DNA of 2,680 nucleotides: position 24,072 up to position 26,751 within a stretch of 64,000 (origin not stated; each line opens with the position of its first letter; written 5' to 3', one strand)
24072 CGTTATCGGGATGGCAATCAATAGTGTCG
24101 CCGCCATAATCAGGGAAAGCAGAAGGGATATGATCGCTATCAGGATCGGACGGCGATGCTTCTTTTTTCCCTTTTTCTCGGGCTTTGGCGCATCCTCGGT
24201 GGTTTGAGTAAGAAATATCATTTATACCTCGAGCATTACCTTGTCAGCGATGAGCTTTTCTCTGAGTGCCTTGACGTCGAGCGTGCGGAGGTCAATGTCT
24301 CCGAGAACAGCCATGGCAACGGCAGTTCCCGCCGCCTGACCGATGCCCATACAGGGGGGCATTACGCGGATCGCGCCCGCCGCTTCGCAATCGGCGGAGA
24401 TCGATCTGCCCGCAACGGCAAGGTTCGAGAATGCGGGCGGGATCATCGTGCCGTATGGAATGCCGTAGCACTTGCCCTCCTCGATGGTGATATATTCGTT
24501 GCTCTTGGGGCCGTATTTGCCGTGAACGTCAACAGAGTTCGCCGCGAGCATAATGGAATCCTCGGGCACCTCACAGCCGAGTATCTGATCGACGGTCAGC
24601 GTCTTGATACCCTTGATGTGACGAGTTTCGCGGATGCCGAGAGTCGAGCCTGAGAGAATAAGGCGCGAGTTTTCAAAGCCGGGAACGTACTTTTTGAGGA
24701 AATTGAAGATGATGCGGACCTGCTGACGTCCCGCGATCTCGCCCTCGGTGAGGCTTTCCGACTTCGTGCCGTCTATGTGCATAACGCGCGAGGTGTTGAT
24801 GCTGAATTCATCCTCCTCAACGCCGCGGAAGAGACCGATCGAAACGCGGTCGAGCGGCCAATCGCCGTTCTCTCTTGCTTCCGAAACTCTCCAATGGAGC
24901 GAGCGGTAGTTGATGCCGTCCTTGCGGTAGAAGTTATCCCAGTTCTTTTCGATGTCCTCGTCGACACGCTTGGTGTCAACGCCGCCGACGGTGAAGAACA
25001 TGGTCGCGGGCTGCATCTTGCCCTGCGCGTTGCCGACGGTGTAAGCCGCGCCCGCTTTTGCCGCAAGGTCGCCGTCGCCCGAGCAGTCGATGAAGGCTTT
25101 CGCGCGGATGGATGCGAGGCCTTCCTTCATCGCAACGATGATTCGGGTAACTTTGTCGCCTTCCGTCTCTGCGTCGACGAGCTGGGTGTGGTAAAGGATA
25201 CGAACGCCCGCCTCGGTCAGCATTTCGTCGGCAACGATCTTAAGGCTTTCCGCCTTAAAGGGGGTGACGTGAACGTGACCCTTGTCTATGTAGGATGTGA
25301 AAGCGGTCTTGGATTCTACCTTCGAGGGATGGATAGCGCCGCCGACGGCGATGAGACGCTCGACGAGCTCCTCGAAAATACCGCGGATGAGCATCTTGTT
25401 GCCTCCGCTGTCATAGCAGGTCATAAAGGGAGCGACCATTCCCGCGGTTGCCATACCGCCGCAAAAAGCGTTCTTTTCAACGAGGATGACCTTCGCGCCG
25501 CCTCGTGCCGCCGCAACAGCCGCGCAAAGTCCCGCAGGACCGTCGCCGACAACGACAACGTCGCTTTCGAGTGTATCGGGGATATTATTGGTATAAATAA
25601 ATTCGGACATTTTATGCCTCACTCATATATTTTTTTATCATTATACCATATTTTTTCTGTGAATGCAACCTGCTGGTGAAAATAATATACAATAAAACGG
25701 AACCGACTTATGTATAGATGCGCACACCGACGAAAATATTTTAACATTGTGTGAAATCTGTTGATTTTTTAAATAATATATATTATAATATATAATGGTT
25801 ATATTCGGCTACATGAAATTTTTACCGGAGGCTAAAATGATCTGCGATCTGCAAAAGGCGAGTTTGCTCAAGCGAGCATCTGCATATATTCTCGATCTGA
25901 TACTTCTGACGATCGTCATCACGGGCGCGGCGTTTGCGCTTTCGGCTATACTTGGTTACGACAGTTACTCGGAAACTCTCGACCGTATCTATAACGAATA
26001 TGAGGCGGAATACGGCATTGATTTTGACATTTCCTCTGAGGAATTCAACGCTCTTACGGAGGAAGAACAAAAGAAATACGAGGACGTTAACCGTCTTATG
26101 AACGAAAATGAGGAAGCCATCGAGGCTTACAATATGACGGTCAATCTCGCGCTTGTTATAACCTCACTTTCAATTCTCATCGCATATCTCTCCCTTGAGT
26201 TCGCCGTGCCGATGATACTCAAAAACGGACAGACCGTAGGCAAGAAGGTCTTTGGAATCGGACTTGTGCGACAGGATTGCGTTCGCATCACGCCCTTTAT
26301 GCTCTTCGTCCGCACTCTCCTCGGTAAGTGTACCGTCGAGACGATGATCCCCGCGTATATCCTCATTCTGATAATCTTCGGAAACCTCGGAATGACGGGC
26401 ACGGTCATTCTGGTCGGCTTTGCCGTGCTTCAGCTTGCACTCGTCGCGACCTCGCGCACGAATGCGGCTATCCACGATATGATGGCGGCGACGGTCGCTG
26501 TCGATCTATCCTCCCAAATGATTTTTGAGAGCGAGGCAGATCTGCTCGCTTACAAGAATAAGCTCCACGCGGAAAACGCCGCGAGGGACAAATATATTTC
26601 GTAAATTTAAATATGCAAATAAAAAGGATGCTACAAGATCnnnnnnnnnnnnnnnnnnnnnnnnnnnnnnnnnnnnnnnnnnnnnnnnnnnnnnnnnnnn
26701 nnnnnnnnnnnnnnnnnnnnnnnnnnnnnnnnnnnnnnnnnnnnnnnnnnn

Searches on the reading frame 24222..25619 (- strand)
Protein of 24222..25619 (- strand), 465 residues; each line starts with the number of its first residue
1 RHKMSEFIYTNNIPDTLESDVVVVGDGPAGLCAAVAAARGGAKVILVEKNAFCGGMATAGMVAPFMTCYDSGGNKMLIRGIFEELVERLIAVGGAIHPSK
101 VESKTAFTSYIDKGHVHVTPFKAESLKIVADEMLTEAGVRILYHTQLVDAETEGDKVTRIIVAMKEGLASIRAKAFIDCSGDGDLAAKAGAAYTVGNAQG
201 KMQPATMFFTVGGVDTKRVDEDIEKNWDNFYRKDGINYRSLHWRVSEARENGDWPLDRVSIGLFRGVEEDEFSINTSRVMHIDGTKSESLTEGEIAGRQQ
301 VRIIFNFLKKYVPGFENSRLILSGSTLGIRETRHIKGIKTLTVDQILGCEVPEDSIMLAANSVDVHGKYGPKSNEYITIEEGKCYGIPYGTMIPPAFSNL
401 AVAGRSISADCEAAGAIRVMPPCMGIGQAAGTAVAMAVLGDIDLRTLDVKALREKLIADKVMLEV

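Call 17: search_protein_families(library=pfam, proteins=[window:24222-25619:-], max_evalue=0.001)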
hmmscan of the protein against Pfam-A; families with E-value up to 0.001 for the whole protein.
window:24222-25619:- (465 aa): 10 families
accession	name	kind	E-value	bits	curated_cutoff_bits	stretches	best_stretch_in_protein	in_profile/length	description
PF12831.13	FAD_oxidored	-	1.5e-115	387.2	27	1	20-456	1-416/416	FAD dependent oxidoreductase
PF03486.20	HI0933_like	-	1.7e-09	37.9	50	1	20-53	2-35/244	HI0933-like protein Rossmann domain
PF01266.30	DAO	-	5.3e-09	36.5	27.9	1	20-88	1-73/353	FAD dependent oxidoreductase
PF00890.30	FAD_binding_2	-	7.3e-09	35.8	20.4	1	20-59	1-43/414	FAD binding domain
PF01946.23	Thi4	-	3.1e-08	33.6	26.2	1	9-68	8-69/235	Thi4 family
PF13450.12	NAD_binding_8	-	3.3e-05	24.5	21.9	1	23-58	1-36/68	NAD(P)-binding Rossmann-like domain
PF07992.20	Pyr_redox_2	-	4.8e-05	23.3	26.1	1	20-51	2-33/291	Pyridine nucleotide-disulphide oxidoreductase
PF00070.33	Pyr_redox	-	5.3e-05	24.1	22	0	127-162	44-79/82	Pyridine nucleotide-disulphide oxidoreductase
PF01494.25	FAD_binding_3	-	7.2e-05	22.6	22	1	19-184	2-161/349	FAD binding domain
PF01134.28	GIDA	-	8.6e-05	22.2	22.1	1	20-56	1-29/391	Glucose inhibited division protein A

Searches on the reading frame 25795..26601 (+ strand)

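Call 17: search_protein_families(library=pfam, proteins=[window:25795-26601:+], max_evalue=0.001)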
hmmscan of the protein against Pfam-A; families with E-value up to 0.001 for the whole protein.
window:25795-26601:+ (269 aa): 1 family
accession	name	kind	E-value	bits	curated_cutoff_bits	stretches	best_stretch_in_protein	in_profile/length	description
PF06271.18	RDD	-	3e-12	47.5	24.1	1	22-231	2-136/137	RDD family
